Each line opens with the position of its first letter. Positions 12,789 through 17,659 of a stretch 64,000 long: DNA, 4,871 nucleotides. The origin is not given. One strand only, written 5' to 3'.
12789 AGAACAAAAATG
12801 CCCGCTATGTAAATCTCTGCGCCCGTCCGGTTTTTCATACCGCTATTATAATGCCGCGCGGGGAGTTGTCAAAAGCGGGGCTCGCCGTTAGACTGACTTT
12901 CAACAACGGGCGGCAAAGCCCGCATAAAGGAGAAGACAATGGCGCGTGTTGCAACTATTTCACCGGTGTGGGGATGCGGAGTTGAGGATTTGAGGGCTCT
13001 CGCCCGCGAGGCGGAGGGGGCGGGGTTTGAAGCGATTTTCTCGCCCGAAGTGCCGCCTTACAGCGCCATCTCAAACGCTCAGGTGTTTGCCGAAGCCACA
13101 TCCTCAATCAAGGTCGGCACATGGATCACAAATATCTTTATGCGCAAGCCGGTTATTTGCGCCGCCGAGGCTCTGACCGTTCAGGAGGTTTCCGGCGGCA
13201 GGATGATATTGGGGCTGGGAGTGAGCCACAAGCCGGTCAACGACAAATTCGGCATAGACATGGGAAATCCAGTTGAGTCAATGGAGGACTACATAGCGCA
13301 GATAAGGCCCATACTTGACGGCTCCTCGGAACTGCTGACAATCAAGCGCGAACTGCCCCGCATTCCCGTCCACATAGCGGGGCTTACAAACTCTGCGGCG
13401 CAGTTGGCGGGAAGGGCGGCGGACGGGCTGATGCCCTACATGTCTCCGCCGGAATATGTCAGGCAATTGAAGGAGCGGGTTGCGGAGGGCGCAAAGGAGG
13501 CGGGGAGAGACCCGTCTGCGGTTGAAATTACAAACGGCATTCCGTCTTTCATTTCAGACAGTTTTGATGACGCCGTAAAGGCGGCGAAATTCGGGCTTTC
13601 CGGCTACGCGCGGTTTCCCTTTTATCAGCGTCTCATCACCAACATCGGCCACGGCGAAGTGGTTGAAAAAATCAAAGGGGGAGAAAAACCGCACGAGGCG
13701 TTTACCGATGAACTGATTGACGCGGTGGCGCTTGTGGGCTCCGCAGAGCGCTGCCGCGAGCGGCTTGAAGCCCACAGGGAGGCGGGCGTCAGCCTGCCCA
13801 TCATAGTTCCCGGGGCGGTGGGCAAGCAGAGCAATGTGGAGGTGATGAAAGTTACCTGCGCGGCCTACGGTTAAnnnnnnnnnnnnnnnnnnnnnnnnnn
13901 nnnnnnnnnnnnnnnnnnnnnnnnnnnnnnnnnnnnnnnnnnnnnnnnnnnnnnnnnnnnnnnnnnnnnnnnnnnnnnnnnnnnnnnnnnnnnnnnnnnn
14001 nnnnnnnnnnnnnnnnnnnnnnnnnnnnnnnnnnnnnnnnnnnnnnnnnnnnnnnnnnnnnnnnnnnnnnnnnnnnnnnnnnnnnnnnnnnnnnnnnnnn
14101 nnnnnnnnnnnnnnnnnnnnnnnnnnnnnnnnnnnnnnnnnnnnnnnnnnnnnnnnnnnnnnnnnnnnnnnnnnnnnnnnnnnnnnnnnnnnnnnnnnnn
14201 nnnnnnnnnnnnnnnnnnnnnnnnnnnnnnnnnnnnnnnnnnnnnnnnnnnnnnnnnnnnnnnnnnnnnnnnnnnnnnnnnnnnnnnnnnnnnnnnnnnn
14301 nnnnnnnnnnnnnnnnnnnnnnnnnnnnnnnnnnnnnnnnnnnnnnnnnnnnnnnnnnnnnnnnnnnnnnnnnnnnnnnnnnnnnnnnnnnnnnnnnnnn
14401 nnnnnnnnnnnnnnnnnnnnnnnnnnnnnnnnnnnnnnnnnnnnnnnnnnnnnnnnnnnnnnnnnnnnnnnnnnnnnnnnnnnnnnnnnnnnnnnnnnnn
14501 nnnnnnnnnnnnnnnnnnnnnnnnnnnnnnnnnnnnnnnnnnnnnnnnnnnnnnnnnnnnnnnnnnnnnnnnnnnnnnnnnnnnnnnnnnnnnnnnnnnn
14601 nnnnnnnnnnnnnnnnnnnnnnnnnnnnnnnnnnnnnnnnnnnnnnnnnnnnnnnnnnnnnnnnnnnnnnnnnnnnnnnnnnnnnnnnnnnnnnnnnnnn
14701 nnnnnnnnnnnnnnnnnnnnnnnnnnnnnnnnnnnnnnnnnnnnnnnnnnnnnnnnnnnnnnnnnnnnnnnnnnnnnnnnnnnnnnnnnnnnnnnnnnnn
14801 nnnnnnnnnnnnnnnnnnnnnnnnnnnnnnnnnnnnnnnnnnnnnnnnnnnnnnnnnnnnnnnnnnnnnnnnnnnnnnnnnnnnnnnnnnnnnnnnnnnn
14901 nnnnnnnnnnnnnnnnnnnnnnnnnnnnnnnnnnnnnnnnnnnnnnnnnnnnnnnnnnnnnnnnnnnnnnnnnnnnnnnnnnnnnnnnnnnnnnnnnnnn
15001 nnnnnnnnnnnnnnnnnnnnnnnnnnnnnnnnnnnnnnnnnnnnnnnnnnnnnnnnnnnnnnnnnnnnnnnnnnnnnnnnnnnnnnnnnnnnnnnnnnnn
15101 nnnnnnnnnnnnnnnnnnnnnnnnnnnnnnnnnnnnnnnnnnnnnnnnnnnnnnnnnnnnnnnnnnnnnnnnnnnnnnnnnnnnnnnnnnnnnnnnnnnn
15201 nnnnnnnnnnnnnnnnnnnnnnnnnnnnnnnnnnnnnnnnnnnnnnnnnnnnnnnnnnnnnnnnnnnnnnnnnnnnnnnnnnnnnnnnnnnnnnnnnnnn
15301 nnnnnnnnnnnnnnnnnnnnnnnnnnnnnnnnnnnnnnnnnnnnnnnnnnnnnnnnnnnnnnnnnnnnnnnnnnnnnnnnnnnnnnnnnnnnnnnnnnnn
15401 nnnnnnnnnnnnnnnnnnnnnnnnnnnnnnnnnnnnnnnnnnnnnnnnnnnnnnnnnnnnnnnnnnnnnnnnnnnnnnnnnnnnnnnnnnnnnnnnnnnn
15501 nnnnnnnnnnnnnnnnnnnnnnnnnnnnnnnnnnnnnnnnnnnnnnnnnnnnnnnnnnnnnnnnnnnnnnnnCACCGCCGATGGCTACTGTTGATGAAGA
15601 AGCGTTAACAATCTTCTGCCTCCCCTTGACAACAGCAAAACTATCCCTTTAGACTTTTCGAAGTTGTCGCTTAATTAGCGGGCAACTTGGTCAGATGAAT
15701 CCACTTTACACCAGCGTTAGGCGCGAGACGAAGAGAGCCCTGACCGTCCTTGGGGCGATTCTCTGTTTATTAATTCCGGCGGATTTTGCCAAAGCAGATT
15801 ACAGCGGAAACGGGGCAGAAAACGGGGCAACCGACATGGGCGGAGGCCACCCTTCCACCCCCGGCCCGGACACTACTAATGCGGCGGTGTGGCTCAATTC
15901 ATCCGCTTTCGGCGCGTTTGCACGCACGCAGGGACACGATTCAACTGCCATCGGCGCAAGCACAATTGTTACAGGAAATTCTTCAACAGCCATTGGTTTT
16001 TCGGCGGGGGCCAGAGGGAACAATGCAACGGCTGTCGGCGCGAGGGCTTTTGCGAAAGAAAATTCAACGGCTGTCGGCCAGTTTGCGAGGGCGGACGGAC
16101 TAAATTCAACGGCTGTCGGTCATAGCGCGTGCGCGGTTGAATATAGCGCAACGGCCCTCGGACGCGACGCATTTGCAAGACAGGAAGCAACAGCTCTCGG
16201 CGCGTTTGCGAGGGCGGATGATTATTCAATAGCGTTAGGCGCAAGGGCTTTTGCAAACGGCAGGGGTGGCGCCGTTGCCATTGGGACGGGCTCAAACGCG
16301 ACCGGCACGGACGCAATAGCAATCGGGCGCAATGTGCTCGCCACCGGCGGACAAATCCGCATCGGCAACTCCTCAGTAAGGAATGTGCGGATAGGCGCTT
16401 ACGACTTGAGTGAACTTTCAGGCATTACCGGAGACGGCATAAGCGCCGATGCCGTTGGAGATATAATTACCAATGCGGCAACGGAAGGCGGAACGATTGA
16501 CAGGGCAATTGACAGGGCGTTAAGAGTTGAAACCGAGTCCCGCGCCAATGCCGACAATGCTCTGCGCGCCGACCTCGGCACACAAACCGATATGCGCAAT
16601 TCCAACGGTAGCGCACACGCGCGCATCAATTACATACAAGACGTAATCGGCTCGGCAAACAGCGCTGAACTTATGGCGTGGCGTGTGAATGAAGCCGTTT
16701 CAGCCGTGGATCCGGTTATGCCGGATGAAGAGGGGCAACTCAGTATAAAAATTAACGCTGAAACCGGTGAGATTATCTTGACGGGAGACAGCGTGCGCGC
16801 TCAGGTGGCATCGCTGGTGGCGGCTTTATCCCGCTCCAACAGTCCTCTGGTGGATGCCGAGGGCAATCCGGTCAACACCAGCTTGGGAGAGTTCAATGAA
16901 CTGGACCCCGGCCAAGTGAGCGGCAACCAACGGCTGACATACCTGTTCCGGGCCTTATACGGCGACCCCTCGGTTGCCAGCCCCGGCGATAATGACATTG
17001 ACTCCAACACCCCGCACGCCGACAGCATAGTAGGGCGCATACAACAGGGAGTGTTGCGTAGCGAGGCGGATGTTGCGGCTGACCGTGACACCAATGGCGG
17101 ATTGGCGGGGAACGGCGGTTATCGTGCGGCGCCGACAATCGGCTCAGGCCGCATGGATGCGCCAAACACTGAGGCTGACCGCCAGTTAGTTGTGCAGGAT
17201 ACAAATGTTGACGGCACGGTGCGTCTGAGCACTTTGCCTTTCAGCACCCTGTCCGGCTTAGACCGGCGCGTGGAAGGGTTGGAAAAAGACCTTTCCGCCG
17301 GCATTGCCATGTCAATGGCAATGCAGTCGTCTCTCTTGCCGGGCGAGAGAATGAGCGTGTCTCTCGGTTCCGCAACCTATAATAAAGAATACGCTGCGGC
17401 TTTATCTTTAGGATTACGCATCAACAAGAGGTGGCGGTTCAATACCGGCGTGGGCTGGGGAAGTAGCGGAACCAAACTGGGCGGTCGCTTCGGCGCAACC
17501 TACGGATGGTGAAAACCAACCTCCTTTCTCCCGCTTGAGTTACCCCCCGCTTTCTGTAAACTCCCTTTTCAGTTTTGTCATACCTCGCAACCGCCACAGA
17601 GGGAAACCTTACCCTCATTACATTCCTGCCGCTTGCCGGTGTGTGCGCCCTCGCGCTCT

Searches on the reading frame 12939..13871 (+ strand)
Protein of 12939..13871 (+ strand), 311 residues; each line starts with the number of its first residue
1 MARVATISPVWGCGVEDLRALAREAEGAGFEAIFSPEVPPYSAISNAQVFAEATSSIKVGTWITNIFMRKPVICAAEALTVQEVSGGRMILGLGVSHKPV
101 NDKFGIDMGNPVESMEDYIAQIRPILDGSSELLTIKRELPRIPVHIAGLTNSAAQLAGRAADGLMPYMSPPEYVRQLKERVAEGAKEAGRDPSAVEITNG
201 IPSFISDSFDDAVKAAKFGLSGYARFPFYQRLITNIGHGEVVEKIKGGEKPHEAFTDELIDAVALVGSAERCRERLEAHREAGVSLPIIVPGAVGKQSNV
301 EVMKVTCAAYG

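Call 46: search_protein_families(library=ncbifam, proteins=[P0148], max_evalue=1)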
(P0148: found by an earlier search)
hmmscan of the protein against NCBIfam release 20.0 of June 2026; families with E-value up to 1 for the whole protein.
P0148 (605 aa): 6 families
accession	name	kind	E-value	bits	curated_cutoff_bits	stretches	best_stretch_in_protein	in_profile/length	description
NF033478.1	YadA_autotrans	exception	1e-11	44.5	750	3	68-150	119-203/459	trimeric autotransporter adhesin YadA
NF033481.2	auto_Ata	exception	8.7e-08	29.9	2500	2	61-217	554-718/1862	trimeric autotransporter adhesin Ata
NF040984.1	BimA_first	exception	3e-06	26.5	800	3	104-166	323-386/517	trimeric autotransporter actin-nucleating factor BimA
NF040983.1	BimA_second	exception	4.6e-06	25.7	600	2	60-128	185-254/381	trimeric autotransporter actin-nucleating factor BimA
NF033477.2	EmaA_autotrans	exception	0.0003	18.1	3000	1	64-172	178-287/2100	collagen-binding adhesin autotransporter EmaA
NF047437.1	VC2662_fam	equivalog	0.011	15.2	140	0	69-147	93-172/187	VC2662 family protein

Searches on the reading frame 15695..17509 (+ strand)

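Call 46: search_protein_families(library=ncbifam, proteins=[P0148], max_evalue=1)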
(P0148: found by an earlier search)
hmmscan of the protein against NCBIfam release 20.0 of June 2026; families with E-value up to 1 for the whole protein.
P0148 (605 aa): 6 families
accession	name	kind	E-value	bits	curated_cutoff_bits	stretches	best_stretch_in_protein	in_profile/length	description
NF033478.1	YadA_autotrans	exception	1e-11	44.5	750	3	68-150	119-203/459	trimeric autotransporter adhesin YadA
NF033481.2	auto_Ata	exception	8.7e-08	29.9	2500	2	61-217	554-718/1862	trimeric autotransporter adhesin Ata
NF040984.1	BimA_first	exception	3e-06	26.5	800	3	104-166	323-386/517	trimeric autotransporter actin-nucleating factor BimA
NF040983.1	BimA_second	exception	4.6e-06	25.7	600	2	60-128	185-254/381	trimeric autotransporter actin-nucleating factor BimA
NF033477.2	EmaA_autotrans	exception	0.0003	18.1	3000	1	64-172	178-287/2100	collagen-binding adhesin autotransporter EmaA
NF047437.1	VC2662_fam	equivalog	0.011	15.2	140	0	69-147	93-172/187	VC2662 family protein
